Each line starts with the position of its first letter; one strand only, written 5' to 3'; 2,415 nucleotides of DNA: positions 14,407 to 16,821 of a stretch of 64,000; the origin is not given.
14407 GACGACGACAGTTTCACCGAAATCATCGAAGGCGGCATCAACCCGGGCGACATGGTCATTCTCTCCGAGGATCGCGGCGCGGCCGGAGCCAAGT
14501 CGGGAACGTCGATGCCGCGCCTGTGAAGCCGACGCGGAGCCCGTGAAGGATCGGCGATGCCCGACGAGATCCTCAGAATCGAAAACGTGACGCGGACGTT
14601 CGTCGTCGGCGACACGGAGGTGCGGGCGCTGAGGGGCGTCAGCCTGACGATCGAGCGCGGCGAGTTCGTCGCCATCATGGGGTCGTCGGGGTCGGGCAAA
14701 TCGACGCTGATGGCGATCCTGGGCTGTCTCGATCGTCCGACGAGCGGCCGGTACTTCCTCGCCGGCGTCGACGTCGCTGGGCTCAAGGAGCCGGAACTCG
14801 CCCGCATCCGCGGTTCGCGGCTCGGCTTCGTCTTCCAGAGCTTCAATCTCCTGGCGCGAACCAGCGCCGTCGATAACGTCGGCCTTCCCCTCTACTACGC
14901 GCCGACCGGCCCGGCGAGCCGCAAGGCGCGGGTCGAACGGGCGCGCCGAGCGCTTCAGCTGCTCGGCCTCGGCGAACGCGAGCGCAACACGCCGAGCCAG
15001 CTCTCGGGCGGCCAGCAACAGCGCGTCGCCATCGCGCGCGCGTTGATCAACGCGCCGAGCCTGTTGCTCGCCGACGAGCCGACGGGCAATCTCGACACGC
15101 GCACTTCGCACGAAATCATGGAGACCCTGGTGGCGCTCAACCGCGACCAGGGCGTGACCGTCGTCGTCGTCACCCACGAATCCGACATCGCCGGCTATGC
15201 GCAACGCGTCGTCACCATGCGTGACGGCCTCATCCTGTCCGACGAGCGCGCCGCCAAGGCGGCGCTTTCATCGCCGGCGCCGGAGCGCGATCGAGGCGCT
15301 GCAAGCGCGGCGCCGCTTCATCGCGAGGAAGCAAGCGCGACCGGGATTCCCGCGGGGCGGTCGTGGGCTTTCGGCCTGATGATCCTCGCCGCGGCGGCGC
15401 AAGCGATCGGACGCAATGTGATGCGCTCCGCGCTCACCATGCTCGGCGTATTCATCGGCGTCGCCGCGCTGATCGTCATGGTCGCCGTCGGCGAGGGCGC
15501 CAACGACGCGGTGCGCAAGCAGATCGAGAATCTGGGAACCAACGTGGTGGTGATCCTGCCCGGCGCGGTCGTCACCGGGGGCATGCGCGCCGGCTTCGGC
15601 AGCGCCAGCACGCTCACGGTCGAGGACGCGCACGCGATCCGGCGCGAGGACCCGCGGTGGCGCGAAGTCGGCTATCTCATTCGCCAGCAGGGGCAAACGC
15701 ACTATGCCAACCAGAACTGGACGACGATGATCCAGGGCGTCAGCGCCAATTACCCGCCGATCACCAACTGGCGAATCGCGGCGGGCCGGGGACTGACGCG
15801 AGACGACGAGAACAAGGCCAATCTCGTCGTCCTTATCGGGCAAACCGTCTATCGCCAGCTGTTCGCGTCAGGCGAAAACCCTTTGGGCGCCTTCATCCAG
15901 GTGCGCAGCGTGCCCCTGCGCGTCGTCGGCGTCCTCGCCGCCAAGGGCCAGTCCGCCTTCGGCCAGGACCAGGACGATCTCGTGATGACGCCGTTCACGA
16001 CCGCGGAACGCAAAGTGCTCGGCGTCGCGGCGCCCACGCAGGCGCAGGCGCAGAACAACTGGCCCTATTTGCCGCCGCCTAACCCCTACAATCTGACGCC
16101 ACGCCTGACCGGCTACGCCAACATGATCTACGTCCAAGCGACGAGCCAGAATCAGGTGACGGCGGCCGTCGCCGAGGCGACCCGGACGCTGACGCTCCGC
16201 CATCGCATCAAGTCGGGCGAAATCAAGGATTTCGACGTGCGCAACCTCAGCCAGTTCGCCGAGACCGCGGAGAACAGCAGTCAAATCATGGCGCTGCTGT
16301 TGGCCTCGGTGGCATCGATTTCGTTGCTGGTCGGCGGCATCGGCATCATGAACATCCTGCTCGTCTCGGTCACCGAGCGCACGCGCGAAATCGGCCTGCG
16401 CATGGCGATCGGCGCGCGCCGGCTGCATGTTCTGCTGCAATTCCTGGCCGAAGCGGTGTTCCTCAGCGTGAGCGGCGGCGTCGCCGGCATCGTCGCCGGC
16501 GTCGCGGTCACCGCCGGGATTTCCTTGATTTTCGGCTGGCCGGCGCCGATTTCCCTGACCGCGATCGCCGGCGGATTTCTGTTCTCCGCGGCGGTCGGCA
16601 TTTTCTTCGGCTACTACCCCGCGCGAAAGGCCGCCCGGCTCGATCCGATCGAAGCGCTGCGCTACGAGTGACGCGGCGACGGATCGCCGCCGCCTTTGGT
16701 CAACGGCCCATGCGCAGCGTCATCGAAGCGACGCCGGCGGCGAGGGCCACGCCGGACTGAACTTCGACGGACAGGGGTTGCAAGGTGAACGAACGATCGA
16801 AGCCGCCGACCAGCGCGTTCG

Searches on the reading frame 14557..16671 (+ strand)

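Call 18: search_protein_families(library=pfam, proteins=[window:14557-16671:+], max_evalue=0.00001)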
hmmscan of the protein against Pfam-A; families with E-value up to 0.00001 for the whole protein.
window:14557-16671:+ (704 aa): 3 families
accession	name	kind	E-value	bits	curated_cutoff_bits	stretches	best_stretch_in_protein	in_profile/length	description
PF12704.14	MacB_PCD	-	8.7e-44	150.7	27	1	291-543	1-206/207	MacB-like periplasmic core domain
PF00005.33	ABC_tran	-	4.9e-32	111.8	25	1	25-176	1-136/137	ABC transporter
PF02687.27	FtsX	-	9.4e-18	64.9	25.5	1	585-697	3-120/120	FtsX-like permease C-terminal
